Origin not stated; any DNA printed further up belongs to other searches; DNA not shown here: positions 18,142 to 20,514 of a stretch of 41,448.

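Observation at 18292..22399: Sigma factor / single-pass membrane protein / secreted subtilase homolog with Asp-to-Glu and Asn-to-Thr active-site changes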

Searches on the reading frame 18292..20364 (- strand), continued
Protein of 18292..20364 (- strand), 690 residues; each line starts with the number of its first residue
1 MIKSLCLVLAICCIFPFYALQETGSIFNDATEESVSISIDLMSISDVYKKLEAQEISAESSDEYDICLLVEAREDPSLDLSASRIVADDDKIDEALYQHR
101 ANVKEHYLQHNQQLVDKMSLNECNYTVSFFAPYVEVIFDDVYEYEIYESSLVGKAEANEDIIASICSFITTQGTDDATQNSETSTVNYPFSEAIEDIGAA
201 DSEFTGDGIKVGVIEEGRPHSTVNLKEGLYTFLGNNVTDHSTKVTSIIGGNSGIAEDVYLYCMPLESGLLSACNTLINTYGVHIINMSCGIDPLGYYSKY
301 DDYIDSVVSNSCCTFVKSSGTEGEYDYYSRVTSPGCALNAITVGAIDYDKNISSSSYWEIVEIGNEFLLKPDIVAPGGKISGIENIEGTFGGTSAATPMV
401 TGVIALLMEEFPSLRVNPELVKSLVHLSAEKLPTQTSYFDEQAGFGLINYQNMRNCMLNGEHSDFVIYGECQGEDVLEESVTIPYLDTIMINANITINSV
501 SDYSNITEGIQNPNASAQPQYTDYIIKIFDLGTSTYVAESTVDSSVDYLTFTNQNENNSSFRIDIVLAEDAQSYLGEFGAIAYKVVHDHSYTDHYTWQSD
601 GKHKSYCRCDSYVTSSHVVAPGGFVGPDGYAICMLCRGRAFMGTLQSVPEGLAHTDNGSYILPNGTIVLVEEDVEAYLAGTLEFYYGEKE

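Call 9: find_related_loci(query=A1, collection=genome_contigs, flank=6000)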
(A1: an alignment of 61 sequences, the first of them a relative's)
Query A1 (690 aa) in genome_contigs; peptide patterns used: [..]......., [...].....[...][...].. (x = any residue, [..] = any of these).
76 stretches matched a pattern; 16 encode a relative of the query (tblastn E <= 1e-3); 16 distinct loci.
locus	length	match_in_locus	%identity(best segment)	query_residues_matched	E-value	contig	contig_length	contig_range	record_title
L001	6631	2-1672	54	122-689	2e-179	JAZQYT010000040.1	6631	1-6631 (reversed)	MAG: Eubacteriales bacterium isolate T1900045159_TC20190153.MAGScoT_cleanbin_000038 SGB_5018_k141_945414, whole genome s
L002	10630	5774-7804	43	1-685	3e-168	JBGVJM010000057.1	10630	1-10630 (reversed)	MAG: Eubacteriales bacterium isolate fecal_MAG_111 fecal_MAG_111_contig_0057, whole genome shotgun sequence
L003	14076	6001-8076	41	1-686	8e-155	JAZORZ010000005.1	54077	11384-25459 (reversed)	MAG: Eubacteriales bacterium isolate T1900045550_YK20190244.MAGScoT_cleanbin_000007 SGB_7869_k141_37023, whole genome sh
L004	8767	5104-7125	37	26-689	1e-126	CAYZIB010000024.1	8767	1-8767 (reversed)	MAG TPA_asm: uncultured Anaeroplasmatales bacterium isolate SRP225648_co1_281 genome assembly, contig: NODE_20530_length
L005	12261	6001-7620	34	66-619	1e-83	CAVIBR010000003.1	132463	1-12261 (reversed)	Bacteroides uniformis isolate H07682-L1_cleanbin_000028 genome assembly, contig: Spades_H07682-L1_contig_38, whole genom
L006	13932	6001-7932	31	51-685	2e-66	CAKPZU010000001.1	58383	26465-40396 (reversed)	MAG: uncultured Bacilli bacterium isolate REFINED_METABAT215_SUBJECT_CONTIGS_1500_ASSEMBLY_K77_MERGED__Pilot_MoBio_Fiber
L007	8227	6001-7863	31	79-689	1e-62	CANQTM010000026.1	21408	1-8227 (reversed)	MAG: uncultured Bacilli bacterium isolate Lapin-008__bin34 genome assembly, contig: Lapin-008__NODE_2785_length_21408_co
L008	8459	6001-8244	30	76-652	1e-53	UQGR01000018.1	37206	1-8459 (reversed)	uncultured Mollicutes bacterium isolate UMGS268 genome assembly, contig: NODE_578_length_37206_cov_4.482167, whole genom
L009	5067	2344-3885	33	74-591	1e-48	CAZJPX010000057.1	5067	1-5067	MAG TPA_asm: uncultured Staphylococcaceae bacterium isolate SRP141132_co6_54 genome assembly, contig: NODE_14586_length_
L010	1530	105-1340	32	84-497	1e-44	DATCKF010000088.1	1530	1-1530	MAG TPA_asm: Bacilli bacterium isolate SMAG_U7089 k141_583884, whole genome shotgun sequence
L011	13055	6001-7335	28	2-454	8e-30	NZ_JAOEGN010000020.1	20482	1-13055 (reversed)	Paracholeplasma vituli strain 92-19 NODE_20_length_20482_cov_114.740310, whole genome shotgun sequence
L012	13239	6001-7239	31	64-454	2e-29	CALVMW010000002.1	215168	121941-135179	MAG: uncultured Bacilli bacterium isolate BRZ_BN__bin7 genome assembly, contig: BRZ_BN__NODE_48_length_215168_cov_178.97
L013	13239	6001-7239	27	188-594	2e-26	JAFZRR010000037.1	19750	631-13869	MAG: Bacilli bacterium isolate RGIG8036 Water_buffalos_Rumen-1__c590595, whole genome shotgun sequence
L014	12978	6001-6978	30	188-470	8e-26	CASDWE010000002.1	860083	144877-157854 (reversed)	uncultured bacterium isolate SI.O75.metabat-bins.10 genome assembly, contig: SI.O75.metabat-bins.10.fa_k141_183321, whol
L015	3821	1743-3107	25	87-563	2e-25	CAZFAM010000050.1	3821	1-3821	MAG TPA_asm: uncultured Bacteroidales bacterium isolate SRP225648_co1_57 genome assembly, contig: NODE_61125_length_3821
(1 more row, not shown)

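Call 12: find_encoding_contigs(protein=P0003, flank=8000, max_places=3)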
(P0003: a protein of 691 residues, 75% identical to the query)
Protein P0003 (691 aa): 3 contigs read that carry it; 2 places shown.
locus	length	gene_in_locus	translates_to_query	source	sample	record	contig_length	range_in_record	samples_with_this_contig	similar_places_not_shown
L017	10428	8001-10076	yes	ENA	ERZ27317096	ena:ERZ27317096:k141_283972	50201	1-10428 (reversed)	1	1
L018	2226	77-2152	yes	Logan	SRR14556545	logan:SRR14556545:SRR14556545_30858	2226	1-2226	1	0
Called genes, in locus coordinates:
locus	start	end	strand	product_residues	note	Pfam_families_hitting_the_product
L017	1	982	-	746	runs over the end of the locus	PF00521:DNA_topoisoIV, PF03989:DNA_gyraseA_C (faint)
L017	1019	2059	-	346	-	PF01300:Sua5_yciO_yrdC, PF03481:Sua5_C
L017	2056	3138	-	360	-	PF03462:PCRF, PF00472:RF-1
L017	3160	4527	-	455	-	PF02127:Peptidase_M18, PF05343:Peptidase_M42 (faint)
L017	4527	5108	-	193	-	PF01464:SLT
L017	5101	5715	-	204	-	PF01121:CoaE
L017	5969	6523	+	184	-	PF07638:Sigma70_ECF (weak), PF08281:Sigma70_r4_2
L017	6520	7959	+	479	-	-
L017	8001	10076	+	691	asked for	PF00082:Peptidase_S8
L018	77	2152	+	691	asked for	PF00082:Peptidase_S8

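Call 14: find_encoding_contigs(protein=P0009, flank=6000, max_places=2)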
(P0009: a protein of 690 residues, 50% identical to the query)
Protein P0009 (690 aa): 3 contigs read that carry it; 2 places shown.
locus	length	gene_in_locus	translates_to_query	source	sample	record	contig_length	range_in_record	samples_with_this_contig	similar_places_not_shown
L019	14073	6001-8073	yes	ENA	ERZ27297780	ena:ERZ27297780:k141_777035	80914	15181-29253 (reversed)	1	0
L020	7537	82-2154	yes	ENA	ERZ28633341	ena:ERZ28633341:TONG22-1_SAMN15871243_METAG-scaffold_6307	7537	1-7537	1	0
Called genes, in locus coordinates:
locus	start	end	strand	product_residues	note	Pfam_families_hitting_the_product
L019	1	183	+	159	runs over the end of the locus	PF02590:SPOUT_MTase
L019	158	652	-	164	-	-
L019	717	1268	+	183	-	PF04542:Sigma70_r2, PF08281:Sigma70_r4_2, PF04545:Sigma70_r4 (weak)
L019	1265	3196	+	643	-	PF09826:Beta_propel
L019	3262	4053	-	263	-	PF00657:Lipase_GDSL, PF13472:Lipase_GDSL_2, PF25182:NonGDSL (faint)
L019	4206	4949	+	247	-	PF05857:TraX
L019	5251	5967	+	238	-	-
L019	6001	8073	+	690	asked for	PF00082:Peptidase_S8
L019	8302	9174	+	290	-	PF13306:LRR_5, PF13855:LRR_8 (faint), PF13306:LRR_5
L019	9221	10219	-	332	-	-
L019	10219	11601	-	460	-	PF00884:Sulfatase, PF01663:Phosphodiest (faint), PF16347:SGSH_C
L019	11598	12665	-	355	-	PF04055:Radical_SAM, PF13353:Fer4_12 (weak), PF13186:SPASM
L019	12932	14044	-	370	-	PF03215:Rad17 (weak), PF00005:ABC_tran, PF13304:AAA_21 (faint), PF13401:AAA_22 (faint), PF17912:OB_MalK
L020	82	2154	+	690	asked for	PF00082:Peptidase_S8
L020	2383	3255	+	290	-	PF13306:LRR_5, PF13855:LRR_8 (faint), PF13306:LRR_5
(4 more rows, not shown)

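Call 15: find_encoding_contigs(protein=P0016, flank=6000, max_places=2)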
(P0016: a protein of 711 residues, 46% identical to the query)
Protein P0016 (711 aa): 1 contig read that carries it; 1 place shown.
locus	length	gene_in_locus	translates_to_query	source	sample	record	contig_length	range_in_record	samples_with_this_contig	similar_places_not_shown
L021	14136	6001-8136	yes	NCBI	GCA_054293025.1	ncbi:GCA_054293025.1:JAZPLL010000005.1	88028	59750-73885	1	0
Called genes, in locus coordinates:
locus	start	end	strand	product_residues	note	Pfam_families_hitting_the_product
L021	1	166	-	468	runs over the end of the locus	PF17389:Bac_rhamnosid6H (faint)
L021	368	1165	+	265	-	PF03009:GDPD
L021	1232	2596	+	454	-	PF03023:MurJ (weak), PF01554:MatE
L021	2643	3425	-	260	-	PF02311:AraC_binding, PF00165:HTH_AraC (weak), PF12833:HTH_18, PF00165:HTH_AraC (weak)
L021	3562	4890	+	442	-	PF02056:Glyco_hydro_4, PF11975:Glyco_hydro_4C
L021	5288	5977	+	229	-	-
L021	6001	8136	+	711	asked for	PF00082:Peptidase_S8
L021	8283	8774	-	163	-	-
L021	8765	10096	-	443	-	PF02638:GHL10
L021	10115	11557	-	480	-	PF04389:Peptidase_M28 (weak), PF01546:Peptidase_M20, PF07687:M20_dimer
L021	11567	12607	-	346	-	PF00022:Actin (faint), PF06723:MreB_Mbl, PF00012:HSP70, PF14450:FtsA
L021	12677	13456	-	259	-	PF00156:Pribosyltran, PF14681:UPRTase (weak), PF15609:PRTase_2 (weak)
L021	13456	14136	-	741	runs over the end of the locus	PF23139:OB_YrrC, PF14520:HHH_5 (weak), PF14490:HHH_RecD2, PF05970:PIF1 (weak), PF13245:AAA_19, PF13604:AAA_30, PF18335:SH3_13, PF13538:UvrD_C_2, +3 more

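Call 16: find_encoding_contigs(protein=P0032, flank=6000, max_places=2)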
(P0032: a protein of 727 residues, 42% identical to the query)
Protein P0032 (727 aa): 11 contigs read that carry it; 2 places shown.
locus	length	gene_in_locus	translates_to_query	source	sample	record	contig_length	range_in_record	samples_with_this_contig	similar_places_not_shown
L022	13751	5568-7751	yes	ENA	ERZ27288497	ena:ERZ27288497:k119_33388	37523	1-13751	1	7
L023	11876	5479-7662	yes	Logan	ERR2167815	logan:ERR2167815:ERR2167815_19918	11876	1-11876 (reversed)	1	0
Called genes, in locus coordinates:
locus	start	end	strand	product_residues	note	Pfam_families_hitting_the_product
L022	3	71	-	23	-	?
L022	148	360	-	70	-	PF13560:HTH_31, PF12844:HTH_19, PF13443:HTH_26 (weak), PF01381:HTH_3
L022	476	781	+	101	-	-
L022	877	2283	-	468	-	PF13306:LRR_5, PF13855:LRR_8 (faint), PF13306:LRR_5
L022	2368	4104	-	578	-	PF00664:ABC_membrane, PF00005:ABC_tran, PF02463:SMC_N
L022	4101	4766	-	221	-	PF01168:Ala_racemase_N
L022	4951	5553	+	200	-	-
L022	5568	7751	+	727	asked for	PF00082:Peptidase_S8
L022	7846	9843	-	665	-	-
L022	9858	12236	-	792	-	PF00933:Glyco_hydro_3, PF01915:Glyco_hydro_3_C, PF14310:Fn3-like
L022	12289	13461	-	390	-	PF01306:LacY_symp, PF07690:MFS_1, PF12832:MFS_1_like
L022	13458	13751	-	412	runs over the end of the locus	PF13204:Apiosidase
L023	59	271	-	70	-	PF13560:HTH_31, PF12844:HTH_19, PF13443:HTH_26 (weak), PF01381:HTH_3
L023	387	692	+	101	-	-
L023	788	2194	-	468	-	PF13306:LRR_5, PF13855:LRR_8 (faint), PF13306:LRR_5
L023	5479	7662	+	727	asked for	PF00082:Peptidase_S8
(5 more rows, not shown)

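Call 44: predict_structure(alignment_id=A1)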
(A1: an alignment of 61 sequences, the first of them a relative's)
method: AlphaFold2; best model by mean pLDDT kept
length: 690 residues; sequences in the alignment: 61
mean_pLDDT: 85.5   pTM: 0.80
mean pLDDT of the five models: 85.5, 84.0, 83.8, 83.8, 80.3
residues with pLDDT >= 90: 354; 70-90: 248; 50-70: 46; < 50: 42
segments of 3 or more residues with pLDDT < 50: 20-33, 174-183, 503-514, 644-647
pLDDT, mean of each block of 10 residues (from residue 1): 84 64 39 67 89 85 88 81 78 94 95 94 93 93 90 89 86 49 72 97 97 95 97 93 97 98 90 97 95 84 93 95 64 92 94 86 79 94 92 95 98 96 98 84 94 96 89 86 92 86 43 60 93 95 90 87 92 79 85 88 82 85 74 88 57 83 79 91 74
secondary structure, 60 per line:
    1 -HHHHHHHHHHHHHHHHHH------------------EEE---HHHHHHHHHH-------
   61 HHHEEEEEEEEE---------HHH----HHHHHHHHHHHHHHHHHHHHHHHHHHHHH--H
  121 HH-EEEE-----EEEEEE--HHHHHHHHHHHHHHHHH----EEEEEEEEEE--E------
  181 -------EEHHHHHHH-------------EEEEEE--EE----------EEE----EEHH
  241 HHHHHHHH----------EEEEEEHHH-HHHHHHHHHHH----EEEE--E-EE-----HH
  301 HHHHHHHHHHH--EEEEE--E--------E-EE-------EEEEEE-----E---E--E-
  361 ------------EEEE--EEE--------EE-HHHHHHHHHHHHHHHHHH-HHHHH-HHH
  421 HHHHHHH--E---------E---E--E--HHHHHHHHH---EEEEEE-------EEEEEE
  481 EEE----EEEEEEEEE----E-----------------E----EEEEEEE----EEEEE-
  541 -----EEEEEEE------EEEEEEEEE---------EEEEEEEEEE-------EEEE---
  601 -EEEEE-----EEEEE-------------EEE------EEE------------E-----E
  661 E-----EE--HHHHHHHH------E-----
elements in order (helices of 4 or more, strands of 3 or more residues): H2-19 E38-40 H44-53 E64-72 H89-117 E124-127 E133-138 H141-157 E162-171 H190-196 E210-215 E230-232 H239-248 E259-264 H269-279 E284-287 H299-311 E314-318 E341-346 E373-376 E379-381 H393-410 H412-416 H418-427 H450-458 E462-467 E475-483 E488-496 E524-530 E535-539 E546-552 E559-567 E577-586 E594-597 E602-606 E612-616 E630-632 E639-641 H671-678
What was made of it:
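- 20305..20364 (-): S8 signal peptide (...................). An N-terminal helix spans residues 2-19 in the AF2 model (call 44).
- On Peptidase S8 (subtilase, PF00082): Both residues sit at helix N-termini in the model (call 44).
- The propeptide is retained (call 44).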

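Call 46: fold_search(model_id=the predicted structure, library=pdb)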
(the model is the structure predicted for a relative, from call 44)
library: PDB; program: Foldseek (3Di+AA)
matches with E <= 10: 1384; with E <= 0.001: 266
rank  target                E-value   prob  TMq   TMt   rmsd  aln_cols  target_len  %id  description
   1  3afg_B                3.6e-26  1.00  0.47  0.61   8.4       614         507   17  Crystal structure of ProN-Tk-SP from Thermococcus kodakaraensis (released 2010-08-04)
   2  3afg_A                8.9e-26  1.00  0.47  0.61   8.4       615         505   17  Crystal structure of ProN-Tk-SP from Thermococcus kodakaraensis (released 2010-08-04)
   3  9ues_B                5.7e-23  1.00  0.40  0.63   6.0       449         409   20  Crystal structure of an inactive TKSP mutant in complex with the TKS propeptide (released 2026-02-18)
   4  5fax_A                6.5e-22  1.00  0.43  0.65   5.8       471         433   19  Structure of subtilase SubHal from Bacillus halmapalus (released 2016-05-18)
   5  1wmd                  1.3e-21  1.00  0.43  0.66   5.5       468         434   19  Crystal Structure of alkaline serine protease KP-43 from Bacillus sp. KSM-KP43 (1.30 angstrom, 100 K) (released 2004-09-14)
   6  9csd_A                7.0e-17  1.00  0.33  0.31  11.0       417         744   18  The Ectodomains of SPRING and S1P with the inhibitor PF-429242 (released 2025-04-23)
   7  8jmw_A                7.0e-17  1.00  0.35  0.45  21.4       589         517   16  Fibril form of serine peptidase Vpr (released 2023-12-06)
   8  1ot5_A                2.1e-16  1.00  0.31  0.43  11.7       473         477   15  The 2.4 Angstrom Crystal Structure of Kex2 in complex with a peptidyl-boronic acid inhibitor (released 2003-06-17)
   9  1r64_A                3.2e-16  1.00  0.30  0.41  12.5       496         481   14  The 2.2 A crystal structure of Kex2 protease in complex with Ac-Arg-Glu-Lys-boroArg peptidyl boronic acid inhibitor (released 2004-03-09)
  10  2id4_B                4.9e-16  1.00  0.29  0.41  10.8       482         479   15  The 1.9 A structure of Kex2 in complex with an Ac-R-E-R-K-chloromethyl ketone inhibitor. (released 2007-05-01)
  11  2id4_A                8.5e-16  1.00  0.30  0.42  11.5       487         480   15  The 1.9 A structure of Kex2 in complex with an Ac-R-E-R-K-chloromethyl ketone inhibitor. (released 2007-05-01)
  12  1r6v                  2.4e-15  1.00  0.38  0.39  22.6       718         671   13  Crystal structure of fervidolysin from Fervidobacterium pennivorans, a keratinolytic enzyme related to subtilisin (released 2004-10-19)
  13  8uw8_A                3.2e-15  1.00  0.32  0.30  14.4       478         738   18  Site-one protease and SPRING (released 2024-07-10)
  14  9fie_C                7.6e-15  1.00  0.31  0.44  11.1       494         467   16  X-ray structure of furin (PCSK3) in complex with the PC1/3 (PCSK1) prodomain mutant R77A,R80A,R81A (released 2025-09-10)
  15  5jmo_B                9.1e-15  1.00  0.30  0.42  11.1       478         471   16  X-ray structure of furin in complex with the inhibitory antibody Nb14 (released 2016-12-07)
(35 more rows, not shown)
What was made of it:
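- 19852..20253 (-): S8 N-terminal propeptide-like domain (residues about 38-171), with a beta-alpha-beta-beta-alpha-beta topology. The AF2 secondary structure and the fold match to ProN-Tk-SP (3afg) support it (calls 44, 46).
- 18595..18981 (-): Beta-sandwich domain following the catalytic domain (residues about 462-590). The fold matches Tk-SP (3afg) and KP-43 (1wmd), which have the same layout (calls 44, 46).
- On Peptidase S8 (subtilase, PF00082): The AF2 model matches subtilases with E down to 4e-26 (call 46).
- Closest known: Tk-SP. Same: They are the best fold matches (E 4e-26 and 1e-21; call 46).
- AF2 (pLDDT 85.5) shows propeptide, catalytic domain and beta-sandwich, as in the active subtilases Tk-SP and KP-43 (calls 44, 46).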

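Call 61: find_related_loci(query=A1, collection=metagenome_contigs, flank=5000)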
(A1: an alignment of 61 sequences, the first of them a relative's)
Query A1 (690 aa) in metagenome_contigs; peptide patterns used: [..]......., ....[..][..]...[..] (x = any residue, [..] = any of these).
600 stretches matched a pattern (row limit reached: there are more); 262 encode a relative of the query (tblastn E <= 1e-3); the best 80 are kept; 80 distinct loci.
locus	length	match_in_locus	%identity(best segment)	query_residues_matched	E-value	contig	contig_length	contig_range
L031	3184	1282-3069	32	5-610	5e-69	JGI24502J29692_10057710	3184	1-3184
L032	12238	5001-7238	29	76-652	7e-54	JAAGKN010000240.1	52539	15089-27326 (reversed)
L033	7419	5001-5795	33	204-469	7e-26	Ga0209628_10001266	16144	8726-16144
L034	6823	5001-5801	30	204-462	1e-24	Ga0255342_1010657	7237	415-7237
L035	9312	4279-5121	33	204-463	5e-23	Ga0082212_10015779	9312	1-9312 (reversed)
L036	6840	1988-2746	33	204-429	2e-22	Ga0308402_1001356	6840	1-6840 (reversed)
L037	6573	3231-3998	33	204-429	4e-20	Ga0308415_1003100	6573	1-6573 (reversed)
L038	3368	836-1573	34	204-429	2e-19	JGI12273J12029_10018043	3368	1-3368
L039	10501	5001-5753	32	204-449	3e-19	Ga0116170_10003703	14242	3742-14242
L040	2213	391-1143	34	204-429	3e-19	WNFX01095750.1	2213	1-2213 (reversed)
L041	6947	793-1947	28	69-430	5e-19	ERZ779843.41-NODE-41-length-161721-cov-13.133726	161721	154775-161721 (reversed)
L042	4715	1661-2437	34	204-448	8e-19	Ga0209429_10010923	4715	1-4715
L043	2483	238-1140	27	206-472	1e-18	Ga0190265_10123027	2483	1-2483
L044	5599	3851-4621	31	204-431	2e-18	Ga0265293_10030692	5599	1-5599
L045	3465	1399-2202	32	206-449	6e-18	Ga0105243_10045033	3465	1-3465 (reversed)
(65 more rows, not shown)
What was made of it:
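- Tried and rejected: Metagenome scan (call 61).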

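Call 62: find_encoding_contigs(protein=P0010, flank=5000, max_places=2)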
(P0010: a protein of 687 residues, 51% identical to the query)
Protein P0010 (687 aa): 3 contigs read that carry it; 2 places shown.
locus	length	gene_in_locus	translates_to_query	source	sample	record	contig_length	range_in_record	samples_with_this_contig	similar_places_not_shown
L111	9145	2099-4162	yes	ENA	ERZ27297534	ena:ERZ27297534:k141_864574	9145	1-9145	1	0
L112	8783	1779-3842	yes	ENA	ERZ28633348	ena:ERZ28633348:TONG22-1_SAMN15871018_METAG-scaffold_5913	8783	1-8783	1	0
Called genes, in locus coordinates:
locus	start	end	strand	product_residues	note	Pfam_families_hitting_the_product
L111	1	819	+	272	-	?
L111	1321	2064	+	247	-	-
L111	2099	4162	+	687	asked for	PF00082:Peptidase_S8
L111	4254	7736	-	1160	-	PF09479:Flg_new (faint)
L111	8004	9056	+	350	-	PF01145:Band_7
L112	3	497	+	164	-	?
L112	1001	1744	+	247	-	-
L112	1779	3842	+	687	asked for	PF00082:Peptidase_S8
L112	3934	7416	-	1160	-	PF09479:Flg_new (faint)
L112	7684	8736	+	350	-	PF01145:Band_7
